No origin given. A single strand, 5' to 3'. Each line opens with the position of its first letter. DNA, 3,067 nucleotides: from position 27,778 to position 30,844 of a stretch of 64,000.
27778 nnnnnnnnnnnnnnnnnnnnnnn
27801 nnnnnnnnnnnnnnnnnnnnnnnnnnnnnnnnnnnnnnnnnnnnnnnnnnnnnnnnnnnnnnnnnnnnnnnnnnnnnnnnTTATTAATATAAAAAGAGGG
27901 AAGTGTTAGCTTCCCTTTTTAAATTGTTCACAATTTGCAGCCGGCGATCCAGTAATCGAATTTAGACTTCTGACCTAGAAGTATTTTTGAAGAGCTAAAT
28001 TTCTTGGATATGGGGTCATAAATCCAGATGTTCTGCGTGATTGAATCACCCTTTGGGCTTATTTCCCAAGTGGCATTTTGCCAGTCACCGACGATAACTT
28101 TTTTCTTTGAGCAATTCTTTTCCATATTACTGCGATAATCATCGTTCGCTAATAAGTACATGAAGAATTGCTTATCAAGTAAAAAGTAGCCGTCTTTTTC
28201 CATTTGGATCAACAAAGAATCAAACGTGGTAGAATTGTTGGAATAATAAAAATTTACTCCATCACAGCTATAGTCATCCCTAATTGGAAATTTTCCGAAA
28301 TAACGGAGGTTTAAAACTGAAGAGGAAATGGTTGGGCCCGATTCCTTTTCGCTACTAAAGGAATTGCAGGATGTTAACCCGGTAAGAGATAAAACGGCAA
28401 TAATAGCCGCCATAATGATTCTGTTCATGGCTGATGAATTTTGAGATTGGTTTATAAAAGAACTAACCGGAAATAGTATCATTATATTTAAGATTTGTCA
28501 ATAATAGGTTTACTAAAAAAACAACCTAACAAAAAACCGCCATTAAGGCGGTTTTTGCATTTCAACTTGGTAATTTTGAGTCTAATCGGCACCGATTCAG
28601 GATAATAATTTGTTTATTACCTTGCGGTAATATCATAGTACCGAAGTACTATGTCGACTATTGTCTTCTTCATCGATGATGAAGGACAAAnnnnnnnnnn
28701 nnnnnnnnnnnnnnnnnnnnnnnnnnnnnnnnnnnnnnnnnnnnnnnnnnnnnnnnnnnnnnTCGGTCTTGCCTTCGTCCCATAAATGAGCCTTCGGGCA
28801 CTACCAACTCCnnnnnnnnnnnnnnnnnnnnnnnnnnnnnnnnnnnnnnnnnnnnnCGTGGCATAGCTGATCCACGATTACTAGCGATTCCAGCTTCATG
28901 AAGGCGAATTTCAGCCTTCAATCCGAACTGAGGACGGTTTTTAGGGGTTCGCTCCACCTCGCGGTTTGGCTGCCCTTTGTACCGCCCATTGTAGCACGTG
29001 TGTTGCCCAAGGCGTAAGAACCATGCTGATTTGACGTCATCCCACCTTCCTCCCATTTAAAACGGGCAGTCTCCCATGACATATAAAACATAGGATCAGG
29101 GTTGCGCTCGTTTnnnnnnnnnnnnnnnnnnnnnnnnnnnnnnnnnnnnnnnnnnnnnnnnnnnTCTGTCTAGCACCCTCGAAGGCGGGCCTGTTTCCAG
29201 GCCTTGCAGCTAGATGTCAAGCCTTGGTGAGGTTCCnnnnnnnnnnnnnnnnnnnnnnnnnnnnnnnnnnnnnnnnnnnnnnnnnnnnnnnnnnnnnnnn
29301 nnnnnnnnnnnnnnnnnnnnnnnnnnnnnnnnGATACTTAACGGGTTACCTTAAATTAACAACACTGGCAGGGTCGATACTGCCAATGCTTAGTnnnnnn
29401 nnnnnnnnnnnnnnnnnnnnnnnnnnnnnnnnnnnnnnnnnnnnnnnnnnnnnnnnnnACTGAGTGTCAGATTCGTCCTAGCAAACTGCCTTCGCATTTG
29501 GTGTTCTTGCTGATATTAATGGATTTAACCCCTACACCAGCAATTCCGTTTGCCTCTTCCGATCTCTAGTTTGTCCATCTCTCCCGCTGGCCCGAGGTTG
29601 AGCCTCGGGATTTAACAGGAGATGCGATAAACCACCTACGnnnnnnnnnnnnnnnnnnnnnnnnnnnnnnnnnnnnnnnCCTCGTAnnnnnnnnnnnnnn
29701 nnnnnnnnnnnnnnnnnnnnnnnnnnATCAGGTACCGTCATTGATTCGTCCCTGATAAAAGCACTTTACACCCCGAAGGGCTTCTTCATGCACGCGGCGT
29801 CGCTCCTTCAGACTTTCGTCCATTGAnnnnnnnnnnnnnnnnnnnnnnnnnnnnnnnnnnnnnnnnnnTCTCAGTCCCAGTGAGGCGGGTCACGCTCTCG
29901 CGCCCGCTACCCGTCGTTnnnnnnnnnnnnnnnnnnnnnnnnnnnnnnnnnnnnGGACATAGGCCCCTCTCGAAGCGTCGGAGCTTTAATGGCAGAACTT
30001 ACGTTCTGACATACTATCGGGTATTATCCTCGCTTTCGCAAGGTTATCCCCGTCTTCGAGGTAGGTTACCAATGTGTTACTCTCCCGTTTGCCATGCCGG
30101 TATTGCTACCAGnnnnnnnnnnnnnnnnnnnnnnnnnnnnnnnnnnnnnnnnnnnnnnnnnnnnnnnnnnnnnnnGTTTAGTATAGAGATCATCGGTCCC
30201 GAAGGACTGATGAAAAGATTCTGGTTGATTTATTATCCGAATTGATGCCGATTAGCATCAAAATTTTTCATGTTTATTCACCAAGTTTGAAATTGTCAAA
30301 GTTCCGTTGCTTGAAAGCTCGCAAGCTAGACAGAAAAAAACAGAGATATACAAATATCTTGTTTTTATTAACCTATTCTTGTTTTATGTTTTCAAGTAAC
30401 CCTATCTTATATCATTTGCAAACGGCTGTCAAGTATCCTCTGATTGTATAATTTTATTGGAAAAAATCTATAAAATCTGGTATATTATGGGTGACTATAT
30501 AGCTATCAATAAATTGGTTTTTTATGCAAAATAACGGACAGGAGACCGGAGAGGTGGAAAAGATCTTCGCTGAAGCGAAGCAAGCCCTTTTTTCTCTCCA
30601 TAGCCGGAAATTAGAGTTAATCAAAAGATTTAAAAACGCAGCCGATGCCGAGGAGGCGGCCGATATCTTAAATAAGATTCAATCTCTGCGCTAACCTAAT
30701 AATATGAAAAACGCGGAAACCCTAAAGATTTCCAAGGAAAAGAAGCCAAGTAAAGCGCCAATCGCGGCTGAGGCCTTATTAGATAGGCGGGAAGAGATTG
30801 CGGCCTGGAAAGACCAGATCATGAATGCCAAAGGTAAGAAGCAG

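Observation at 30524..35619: Five-kb orphan island next to the 16S gene: 56-aa ORF, 1269-aa acidic two-TM protein, 311-aa secreted protein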

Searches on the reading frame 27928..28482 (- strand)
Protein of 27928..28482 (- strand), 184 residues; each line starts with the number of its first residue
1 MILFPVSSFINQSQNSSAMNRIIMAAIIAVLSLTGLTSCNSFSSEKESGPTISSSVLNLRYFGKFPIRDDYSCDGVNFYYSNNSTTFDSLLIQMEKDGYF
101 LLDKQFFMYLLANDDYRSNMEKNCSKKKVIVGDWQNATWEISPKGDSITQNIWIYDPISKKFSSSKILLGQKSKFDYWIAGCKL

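Call 4: search_protein_families(library=pfam, proteins=[window:27928-28482:-], max_evalue=1)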
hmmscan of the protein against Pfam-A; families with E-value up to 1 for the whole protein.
window:27928-28482:- (184 aa): 2 families
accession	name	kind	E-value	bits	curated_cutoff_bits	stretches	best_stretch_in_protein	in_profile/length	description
PF21509.3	Ezh2-like__CXC_fung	-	0.076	13.4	27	1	125-139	6-20/48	Fungal polycomb repressive complex 2, Ezh2-like, preSET CXC domain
PF01558.24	POR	-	0.14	12.8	27.4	1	36-106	23-88/173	Pyruvate ferredoxin/flavodoxin oxidoreductase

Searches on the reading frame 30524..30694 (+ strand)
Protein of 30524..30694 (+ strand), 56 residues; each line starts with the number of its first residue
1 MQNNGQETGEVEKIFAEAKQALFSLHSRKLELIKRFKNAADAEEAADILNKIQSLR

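Call 4: search_protein_families(library=pfam, proteins=[window:30524-30694:+], max_evalue=1)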
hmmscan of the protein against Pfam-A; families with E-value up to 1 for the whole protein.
window:30524-30694:+ (56 aa): 2 families
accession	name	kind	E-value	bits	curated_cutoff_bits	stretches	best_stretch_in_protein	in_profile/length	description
PF19902.4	DUF6375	-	0.036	15.1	27.5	1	24-54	9-39/132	Family of unknown function (DUF6375)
PF25170.1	TPR_WDR35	-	0.041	14.2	27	1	10-52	2-43/68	WD repeat-containing protein 35, TPR repeats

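Call 5: search_protein_families(library=ncbifam, proteins=[window:30524-30694:+], max_evalue=1)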
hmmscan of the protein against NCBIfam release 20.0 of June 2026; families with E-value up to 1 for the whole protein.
window:30524-30694:+ (56 aa): 1 family
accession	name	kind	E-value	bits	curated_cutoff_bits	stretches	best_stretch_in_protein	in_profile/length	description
NF003918.0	PRK05443.1-2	subfamily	0.044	11.9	691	1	17-55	512-550/697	RNA degradosome polyphosphate kinase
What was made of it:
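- On FimV/HubP-type hub: No LysM or FimV-related Pfam/NCBIfam hit (calls 4, 5).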

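Call 54: search_protein_families(library=phrogs, proteins=[window:30524-30694:+], max_evalue=0.1)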
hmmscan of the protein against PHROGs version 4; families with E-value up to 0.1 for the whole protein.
window:30524-30694:+ (56 aa): 1 family
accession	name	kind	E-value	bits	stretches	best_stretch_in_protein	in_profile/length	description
phrog_1402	-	unknown function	0.067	14.6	1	6-40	24-59/82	-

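Call 89: search_protein_families(library=padloc, proteins=[window:30524-30694:+], max_evalue=0.1)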
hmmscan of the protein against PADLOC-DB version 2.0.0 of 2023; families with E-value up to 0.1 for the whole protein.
window:30524-30694:+ (56 aa): 0 families
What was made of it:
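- Checked: No curated family matches any of the three proteins (calls 4, 5, 54, 89).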

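Call 106: find_related_loci(query=A4, collection=metagenome_contigs, flank=6000)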
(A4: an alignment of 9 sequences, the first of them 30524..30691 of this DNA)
Query A4 (56 aa) in metagenome_contigs; peptide patterns used: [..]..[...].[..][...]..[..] (x = any residue, [..] = any of these).
402 stretches matched a pattern; 20 encode a relative of the query (tblastn E <= 1e-3); 20 distinct loci.
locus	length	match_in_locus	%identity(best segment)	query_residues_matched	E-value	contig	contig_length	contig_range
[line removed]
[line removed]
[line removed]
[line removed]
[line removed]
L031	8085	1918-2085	50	1-55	6e-9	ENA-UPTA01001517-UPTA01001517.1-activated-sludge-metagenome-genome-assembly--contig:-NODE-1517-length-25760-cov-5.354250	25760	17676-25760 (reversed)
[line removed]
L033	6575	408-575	50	1-55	6e-9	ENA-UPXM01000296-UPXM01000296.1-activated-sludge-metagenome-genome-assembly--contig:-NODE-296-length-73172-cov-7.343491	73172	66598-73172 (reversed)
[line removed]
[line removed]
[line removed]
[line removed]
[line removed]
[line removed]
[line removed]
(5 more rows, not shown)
